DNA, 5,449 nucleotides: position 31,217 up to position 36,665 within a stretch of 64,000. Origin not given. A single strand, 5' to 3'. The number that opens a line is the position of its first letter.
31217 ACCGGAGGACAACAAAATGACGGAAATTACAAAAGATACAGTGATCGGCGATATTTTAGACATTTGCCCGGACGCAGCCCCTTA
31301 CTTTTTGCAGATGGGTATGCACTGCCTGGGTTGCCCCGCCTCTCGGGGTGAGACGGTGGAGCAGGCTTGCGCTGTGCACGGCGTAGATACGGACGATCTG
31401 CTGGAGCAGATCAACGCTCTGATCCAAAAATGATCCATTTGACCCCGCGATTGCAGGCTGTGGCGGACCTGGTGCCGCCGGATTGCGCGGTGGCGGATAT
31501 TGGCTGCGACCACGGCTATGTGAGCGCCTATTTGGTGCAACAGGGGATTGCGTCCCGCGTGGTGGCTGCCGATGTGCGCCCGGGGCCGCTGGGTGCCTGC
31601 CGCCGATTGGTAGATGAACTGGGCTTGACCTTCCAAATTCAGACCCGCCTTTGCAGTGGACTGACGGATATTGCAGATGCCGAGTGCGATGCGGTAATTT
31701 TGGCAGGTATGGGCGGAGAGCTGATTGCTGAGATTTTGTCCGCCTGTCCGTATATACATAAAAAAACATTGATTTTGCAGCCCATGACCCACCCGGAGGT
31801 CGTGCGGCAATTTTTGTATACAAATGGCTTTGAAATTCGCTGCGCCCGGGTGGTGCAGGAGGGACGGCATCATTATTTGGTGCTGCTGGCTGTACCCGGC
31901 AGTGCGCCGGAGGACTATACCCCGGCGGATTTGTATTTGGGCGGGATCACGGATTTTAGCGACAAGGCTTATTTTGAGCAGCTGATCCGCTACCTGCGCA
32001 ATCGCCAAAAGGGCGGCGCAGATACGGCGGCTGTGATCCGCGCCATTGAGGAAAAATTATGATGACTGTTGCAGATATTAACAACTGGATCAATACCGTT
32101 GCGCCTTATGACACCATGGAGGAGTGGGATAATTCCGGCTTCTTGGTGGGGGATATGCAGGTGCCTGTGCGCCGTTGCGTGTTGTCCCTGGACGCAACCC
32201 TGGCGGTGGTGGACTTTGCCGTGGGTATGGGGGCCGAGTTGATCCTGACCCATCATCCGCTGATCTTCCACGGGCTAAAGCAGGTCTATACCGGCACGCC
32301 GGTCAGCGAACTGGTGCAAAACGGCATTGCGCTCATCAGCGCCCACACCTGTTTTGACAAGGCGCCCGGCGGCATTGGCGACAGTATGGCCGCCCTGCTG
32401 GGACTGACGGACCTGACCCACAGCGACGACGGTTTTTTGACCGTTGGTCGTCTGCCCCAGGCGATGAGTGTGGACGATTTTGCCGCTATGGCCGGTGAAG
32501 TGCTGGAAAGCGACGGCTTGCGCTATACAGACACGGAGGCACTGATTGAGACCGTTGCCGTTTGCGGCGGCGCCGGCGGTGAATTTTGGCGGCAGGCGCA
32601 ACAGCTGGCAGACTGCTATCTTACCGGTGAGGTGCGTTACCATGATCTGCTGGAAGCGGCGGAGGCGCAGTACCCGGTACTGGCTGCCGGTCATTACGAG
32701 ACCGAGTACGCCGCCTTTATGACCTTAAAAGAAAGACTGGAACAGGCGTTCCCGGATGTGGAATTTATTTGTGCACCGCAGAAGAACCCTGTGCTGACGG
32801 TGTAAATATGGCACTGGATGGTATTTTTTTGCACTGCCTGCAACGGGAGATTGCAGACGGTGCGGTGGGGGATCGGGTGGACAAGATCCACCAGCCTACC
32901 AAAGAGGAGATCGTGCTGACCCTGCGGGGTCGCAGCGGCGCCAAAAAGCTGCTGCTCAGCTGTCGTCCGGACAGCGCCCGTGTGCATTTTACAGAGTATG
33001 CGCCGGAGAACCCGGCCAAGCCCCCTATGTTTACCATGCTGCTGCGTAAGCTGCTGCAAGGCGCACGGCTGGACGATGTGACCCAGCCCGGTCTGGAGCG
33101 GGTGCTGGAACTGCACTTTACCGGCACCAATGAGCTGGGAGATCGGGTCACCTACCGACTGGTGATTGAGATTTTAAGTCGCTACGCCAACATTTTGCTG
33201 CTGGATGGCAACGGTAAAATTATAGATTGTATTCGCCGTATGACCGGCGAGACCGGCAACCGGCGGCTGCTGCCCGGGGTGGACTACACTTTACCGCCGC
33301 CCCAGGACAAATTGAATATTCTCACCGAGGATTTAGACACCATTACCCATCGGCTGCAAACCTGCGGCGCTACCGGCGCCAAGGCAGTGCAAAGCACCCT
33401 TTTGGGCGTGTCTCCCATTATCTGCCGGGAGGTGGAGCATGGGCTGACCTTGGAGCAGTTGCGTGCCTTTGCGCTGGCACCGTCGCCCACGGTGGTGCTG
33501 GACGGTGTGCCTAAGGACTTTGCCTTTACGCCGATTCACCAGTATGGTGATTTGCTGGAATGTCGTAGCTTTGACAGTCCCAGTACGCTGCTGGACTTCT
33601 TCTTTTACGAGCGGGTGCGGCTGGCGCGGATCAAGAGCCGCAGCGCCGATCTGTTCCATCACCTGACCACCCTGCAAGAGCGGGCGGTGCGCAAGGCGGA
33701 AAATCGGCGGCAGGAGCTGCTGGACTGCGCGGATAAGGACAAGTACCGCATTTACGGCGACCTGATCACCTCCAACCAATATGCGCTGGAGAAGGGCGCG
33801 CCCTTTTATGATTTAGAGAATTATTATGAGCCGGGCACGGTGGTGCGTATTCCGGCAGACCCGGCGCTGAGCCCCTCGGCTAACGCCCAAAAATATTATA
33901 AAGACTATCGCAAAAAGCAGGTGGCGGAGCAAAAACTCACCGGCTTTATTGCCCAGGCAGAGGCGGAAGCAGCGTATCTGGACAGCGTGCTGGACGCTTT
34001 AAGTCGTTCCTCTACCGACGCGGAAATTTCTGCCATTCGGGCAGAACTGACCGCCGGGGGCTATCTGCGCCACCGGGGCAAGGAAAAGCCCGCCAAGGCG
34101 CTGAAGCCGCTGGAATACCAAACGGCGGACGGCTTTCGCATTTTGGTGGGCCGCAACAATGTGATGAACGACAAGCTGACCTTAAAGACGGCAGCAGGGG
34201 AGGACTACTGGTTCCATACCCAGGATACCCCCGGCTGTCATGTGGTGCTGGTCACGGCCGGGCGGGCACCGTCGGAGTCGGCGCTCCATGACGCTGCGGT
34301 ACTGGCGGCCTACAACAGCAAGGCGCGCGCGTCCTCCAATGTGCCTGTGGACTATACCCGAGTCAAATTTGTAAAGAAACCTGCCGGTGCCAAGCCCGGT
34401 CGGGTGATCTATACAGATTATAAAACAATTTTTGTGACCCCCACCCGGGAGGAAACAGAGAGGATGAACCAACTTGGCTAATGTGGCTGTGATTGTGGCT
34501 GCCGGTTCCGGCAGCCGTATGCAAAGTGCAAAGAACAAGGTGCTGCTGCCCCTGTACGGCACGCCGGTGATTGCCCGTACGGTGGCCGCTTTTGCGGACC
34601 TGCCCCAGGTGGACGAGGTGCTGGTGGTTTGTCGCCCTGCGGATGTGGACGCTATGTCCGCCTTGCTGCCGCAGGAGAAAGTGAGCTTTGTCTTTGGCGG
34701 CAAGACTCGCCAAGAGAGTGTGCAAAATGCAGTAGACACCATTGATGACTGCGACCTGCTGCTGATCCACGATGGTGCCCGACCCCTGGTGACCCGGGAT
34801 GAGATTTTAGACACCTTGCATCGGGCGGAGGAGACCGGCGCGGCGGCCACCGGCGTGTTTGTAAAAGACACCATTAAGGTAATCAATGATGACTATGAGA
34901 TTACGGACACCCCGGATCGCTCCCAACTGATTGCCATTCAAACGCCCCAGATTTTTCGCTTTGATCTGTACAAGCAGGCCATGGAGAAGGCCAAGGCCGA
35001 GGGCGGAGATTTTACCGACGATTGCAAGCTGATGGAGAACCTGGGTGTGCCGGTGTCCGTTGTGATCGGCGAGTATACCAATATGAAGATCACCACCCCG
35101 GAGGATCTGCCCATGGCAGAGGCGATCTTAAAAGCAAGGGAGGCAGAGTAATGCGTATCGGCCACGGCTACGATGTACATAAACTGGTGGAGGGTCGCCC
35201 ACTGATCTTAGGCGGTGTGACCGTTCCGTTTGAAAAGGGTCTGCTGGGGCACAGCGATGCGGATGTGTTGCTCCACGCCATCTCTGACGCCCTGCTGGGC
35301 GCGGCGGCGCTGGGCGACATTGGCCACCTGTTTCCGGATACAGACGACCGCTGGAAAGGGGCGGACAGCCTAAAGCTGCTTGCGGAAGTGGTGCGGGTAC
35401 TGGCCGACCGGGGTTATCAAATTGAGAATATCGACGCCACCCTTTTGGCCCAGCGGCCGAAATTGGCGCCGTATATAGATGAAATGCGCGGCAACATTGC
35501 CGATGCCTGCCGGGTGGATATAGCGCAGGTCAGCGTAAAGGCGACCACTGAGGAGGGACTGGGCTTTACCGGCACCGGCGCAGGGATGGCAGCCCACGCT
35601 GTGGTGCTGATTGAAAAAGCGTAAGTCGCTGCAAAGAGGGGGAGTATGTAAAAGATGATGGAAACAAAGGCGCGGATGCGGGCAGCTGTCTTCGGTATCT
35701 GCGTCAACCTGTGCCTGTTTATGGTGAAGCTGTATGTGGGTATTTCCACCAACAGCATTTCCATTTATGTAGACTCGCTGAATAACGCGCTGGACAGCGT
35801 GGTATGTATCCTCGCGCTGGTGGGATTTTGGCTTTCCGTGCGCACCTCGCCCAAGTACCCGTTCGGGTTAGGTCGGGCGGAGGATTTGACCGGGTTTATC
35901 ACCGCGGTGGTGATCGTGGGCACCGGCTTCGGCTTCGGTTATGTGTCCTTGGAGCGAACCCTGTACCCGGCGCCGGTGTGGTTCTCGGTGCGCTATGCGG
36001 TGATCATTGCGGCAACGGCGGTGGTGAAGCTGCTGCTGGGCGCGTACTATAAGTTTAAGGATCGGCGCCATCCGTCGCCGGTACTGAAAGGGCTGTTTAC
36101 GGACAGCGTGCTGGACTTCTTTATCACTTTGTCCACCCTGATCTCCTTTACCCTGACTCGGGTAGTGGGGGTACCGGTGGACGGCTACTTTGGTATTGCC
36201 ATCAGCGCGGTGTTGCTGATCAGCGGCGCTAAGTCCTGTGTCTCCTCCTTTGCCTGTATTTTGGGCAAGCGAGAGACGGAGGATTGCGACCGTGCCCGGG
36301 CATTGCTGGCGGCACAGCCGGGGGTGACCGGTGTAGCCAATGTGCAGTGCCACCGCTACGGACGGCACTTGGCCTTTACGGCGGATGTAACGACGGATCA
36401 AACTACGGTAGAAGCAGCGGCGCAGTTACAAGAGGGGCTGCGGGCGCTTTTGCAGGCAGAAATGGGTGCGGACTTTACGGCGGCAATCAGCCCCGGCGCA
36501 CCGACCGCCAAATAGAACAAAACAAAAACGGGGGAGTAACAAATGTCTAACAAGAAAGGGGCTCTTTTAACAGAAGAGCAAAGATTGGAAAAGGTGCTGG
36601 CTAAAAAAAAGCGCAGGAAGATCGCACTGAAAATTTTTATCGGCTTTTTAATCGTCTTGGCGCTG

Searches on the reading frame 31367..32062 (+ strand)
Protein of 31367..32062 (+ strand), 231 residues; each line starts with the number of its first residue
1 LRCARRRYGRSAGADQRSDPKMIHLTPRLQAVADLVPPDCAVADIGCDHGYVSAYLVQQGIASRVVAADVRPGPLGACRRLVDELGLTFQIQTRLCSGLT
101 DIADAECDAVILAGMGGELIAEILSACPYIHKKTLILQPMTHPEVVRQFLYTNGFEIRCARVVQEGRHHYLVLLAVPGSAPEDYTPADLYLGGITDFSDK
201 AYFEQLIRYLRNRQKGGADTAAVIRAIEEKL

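Call 33: search_protein_families(library=pfam, proteins=[window:31367-32062:+], max_evalue=0.00001)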
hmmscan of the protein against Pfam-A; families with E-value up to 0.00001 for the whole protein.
window:31367-32062:+ (231 aa): 3 families
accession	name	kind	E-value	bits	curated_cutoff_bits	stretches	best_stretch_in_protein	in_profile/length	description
PF12847.13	Methyltransf_18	-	2.2e-48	164.5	27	1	25-173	1-151/151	Methyltransferase domain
PF04816.18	TrmK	-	1.6e-37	129.5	27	1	42-207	1-170/205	tRNA (adenine(22)-N(1))-methyltransferase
PF13649.12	Methyltransf_25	-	7.6e-06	27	27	0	42-115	1-73/97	Methyltransferase domain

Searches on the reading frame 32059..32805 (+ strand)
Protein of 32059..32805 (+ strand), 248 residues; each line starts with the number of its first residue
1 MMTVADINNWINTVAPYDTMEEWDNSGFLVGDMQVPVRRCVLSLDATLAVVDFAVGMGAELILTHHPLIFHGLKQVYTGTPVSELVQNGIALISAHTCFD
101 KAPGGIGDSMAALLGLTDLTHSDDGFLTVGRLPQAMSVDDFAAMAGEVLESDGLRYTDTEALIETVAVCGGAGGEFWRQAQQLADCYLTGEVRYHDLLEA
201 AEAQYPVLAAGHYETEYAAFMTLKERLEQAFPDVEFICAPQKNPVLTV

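Call 33: search_protein_families(library=pfam, proteins=[window:32059-32805:+], max_evalue=0.00001)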
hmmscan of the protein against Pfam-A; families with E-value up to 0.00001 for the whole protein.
window:32059-32805:+ (248 aa): 1 family
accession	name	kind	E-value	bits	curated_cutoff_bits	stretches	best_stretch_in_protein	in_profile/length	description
PF01784.24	DUF34_NIF3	-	2.9e-69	233.9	23.4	1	2-244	1-256/256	Duf34/NIF3 (NGG1p interacting factor 3)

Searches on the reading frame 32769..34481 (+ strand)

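Call 33: search_protein_families(library=pfam, proteins=[window:32769-34481:+], max_evalue=0.00001)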
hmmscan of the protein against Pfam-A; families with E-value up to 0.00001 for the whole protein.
window:32769-34481:+ (570 aa): 2 families
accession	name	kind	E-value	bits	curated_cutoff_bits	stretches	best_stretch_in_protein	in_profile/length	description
PF05833.16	NFACT_N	-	4.7e-116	388.7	31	1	17-443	1-453/456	NFACT N-terminal and middle domains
PF05670.18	NFACT-R_1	-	8.4e-11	42.8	29.8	1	448-547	3-109/112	NFACT protein RNA binding domain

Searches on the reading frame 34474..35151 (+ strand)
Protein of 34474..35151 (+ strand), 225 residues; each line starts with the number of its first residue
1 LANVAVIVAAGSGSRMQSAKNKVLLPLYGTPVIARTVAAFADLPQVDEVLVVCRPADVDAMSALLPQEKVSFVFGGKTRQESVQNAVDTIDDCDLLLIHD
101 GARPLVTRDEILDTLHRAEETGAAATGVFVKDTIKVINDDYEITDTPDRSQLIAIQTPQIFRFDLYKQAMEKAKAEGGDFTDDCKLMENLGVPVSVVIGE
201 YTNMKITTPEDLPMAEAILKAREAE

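Call 33: search_protein_families(library=pfam, proteins=[window:34474-35151:+], max_evalue=0.00001)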
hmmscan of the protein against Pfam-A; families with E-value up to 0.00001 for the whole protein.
window:34474-35151:+ (225 aa): 2 families
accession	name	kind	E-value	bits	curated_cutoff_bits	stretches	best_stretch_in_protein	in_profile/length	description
PF01128.25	IspD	-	1.7e-68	231.1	27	1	4-220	2-220/221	2-C-methyl-D-erythritol 4-phosphate cytidylyltransferase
PF12804.13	NTP_transf_3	-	9.3e-14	52.4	27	1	5-126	1-119/160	MobA-like NTP transferase domain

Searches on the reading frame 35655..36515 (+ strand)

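Call 33: search_protein_families(library=pfam, proteins=[window:35655-36515:+], max_evalue=0.00001)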
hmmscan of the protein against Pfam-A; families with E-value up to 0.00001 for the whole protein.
window:35655-36515:+ (286 aa): 1 family
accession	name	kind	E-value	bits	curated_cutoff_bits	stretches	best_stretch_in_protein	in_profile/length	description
PF01545.26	Cation_efflux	-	4.5e-31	108.6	26.6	1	13-200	3-195/198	Cation efflux family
